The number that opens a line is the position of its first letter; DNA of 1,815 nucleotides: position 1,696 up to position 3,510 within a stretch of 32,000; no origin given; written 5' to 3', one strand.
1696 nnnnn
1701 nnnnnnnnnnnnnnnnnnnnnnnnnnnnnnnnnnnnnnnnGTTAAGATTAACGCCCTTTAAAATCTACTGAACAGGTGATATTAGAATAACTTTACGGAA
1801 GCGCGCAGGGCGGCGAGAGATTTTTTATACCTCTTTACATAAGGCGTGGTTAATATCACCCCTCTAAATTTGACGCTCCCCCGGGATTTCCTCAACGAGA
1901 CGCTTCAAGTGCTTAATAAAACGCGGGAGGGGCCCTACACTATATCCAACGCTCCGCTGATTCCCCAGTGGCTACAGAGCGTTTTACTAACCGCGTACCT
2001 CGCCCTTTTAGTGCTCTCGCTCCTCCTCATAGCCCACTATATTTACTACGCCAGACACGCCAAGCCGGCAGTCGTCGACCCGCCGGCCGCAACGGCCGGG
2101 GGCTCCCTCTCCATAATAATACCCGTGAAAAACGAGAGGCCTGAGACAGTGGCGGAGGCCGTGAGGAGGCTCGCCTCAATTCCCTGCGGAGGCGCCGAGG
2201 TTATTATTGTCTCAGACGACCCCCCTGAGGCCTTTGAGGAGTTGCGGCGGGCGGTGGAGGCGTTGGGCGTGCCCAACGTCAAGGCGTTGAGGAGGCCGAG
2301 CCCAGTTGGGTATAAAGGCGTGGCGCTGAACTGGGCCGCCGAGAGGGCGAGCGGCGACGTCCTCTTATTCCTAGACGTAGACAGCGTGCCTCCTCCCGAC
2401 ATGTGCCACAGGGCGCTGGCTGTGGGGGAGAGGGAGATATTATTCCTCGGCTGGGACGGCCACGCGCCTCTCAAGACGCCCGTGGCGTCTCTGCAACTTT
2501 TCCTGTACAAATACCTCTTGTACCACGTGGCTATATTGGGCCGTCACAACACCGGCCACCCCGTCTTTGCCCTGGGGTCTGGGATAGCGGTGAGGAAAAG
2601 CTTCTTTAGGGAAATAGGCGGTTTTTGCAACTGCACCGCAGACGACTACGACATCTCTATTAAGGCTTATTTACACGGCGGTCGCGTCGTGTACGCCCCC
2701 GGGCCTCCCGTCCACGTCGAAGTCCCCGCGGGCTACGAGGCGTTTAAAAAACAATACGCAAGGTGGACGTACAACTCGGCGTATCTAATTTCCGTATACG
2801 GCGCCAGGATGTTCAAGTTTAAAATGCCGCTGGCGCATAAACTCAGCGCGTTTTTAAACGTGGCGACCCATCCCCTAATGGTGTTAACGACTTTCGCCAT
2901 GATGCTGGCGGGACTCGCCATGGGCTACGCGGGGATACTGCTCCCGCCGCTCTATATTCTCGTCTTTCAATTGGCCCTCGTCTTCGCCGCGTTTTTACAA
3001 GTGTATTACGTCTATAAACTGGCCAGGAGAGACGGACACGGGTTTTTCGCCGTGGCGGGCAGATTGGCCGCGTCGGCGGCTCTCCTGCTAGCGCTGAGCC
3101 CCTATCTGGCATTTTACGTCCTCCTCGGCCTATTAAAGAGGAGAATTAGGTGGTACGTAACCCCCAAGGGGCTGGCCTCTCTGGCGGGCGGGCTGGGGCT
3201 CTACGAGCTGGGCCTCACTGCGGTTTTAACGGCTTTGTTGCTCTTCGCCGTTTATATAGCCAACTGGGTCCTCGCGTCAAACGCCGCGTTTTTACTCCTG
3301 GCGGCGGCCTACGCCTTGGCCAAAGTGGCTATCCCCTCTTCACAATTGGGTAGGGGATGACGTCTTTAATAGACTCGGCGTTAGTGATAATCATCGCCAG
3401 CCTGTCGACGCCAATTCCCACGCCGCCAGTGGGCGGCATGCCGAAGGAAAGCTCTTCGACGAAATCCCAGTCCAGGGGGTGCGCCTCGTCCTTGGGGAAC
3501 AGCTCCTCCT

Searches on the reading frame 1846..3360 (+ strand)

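Call 49: search_protein_families(library=pfam, proteins=[window:1846-3360:+], max_evalue=0.001)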
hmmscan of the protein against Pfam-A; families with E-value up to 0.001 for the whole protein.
window:1846-3360:+ (504 aa): 5 families
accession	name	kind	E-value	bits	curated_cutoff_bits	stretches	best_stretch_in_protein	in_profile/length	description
PF13632.12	Glyco_trans_2_3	-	1.9e-18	67.4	27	1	174-370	3-183/198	Glycosyl transferase family group 2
PF00535.33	Glycos_transf_2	-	5.2e-17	62.7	23.3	1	89-192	1-101/168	Glycosyl transferase family 2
PF13641.12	Glyco_tranf_2_3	-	3.8e-16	60.2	27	1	88-310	3-230/230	Glycosyltransferase like family 2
PF13506.12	Glyco_transf_21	-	2.9e-05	24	21.7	1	226-307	86-169/174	Glycosyl transferase family 21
PF10111.15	Glyco_tranf_2_2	-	0.00012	22.1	27.3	1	89-260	1-181/276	Glycosyltransferase like family 2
